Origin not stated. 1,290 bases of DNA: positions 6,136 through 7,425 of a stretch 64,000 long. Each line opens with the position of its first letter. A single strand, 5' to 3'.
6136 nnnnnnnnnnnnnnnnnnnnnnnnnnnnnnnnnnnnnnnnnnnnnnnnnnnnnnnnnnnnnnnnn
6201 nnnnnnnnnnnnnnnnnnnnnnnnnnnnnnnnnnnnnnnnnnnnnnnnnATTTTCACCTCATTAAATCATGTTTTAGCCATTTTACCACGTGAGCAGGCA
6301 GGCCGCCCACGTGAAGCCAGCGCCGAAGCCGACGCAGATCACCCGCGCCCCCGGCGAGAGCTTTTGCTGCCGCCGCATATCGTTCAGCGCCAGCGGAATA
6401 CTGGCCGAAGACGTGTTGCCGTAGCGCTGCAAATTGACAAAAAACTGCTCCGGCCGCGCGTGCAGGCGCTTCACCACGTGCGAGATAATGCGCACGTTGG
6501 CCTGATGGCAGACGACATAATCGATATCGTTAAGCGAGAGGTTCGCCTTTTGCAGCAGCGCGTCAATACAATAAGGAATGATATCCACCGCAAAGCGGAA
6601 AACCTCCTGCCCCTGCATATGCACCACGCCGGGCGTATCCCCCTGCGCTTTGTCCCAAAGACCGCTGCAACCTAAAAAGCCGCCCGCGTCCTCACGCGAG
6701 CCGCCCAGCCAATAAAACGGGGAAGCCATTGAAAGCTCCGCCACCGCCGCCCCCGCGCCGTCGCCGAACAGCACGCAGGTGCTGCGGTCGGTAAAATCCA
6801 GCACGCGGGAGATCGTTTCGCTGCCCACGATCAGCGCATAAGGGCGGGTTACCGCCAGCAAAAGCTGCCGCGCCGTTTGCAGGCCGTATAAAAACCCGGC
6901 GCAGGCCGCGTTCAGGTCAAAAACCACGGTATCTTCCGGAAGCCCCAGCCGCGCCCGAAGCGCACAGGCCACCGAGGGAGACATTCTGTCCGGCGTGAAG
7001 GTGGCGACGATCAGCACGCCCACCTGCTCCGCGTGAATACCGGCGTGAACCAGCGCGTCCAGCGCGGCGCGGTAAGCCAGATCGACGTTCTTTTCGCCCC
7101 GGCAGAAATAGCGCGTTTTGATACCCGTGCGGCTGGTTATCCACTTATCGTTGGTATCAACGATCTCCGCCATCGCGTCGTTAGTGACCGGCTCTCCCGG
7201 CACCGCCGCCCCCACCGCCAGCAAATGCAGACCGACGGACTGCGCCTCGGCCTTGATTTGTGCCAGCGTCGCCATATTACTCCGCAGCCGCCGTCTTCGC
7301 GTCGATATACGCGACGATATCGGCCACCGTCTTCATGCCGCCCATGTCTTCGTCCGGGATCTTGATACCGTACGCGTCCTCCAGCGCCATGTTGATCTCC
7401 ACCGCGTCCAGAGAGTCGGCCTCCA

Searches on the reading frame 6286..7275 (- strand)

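Call 68: search_protein_families(library=ncbifam, proteins=[window:6286-7275:-], max_evalue=0.00001)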
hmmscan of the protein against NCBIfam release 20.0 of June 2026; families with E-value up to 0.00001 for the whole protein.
window:6286-7275:- (330 aa): 14 families
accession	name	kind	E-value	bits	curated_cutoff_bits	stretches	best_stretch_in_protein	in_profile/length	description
NF006829.0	PRK09352.1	subfamily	6.1e-104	347.4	249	1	16-330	5-321/322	beta-ketoacyl-ACP synthase 3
TIGR00747.1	fabH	subfamily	3.4e-90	302.4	292.1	1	17-330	4-322/322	beta-ketoacyl-ACP synthase III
NF004623.0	PRK05963.1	equivalog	3.2e-56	191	437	1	16-328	6-326/328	beta-ketoacyl-ACP synthase III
NF005541.0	PRK07204.1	equivalog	8.5e-49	166.7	402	1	18-328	7-327/329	beta-ketoacyl-ACP synthase III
NF006720.0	PRK09258.1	equivalog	3.2e-38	131.9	285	2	44-162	41-160/338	3-oxoacyl-ACP synthase III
NF005703.0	PRK07515.1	equivalog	9.1e-34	116.9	304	2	64-181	97-212/373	beta-ketoacyl-ACP synthase III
NF009519.0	PRK12880.1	equivalog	1.8e-33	116.3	436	2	22-181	14-177/353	beta-ketoacyl-ACP synthase III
NF005308.0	PRK06840.1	equivalog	4.1e-25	88.5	315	2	16-178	5-171/339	3-oxoacyl-ACP synthase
NF003274.0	PRK04262.1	equivalog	7e-22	77.9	244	2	236-322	214-300/347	hydroxymethylglutaryl-CoA synthase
NF005293.2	PRK06816.1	subfamily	5.2e-17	61.9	450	2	237-315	278-361/378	StlD/DarB family beta-ketosynthase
NF053539.1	resorcinol_DarB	exception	9.1e-15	54.7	550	1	238-329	278-375/377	dialkylresorcinol biosynthesis protein DarB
TIGR00748.1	HMG_CoA_syn_Arc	equivalog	7e-12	45.2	353.35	1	238-322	215-299/345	hydroxymethylglutaryl-CoA synthase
NF042429.2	DHPHCoAsyn_DpgA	equivalog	1.4e-11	43.9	425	1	62-330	69-350/350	3,5-dihydroxyphenylacetyl-CoA synthase DpgA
TIGR01930.1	AcCoA-C-Actrans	subfamily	1e-06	28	240.55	0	51-164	8-122/385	acetyl-CoA C-acyltransferase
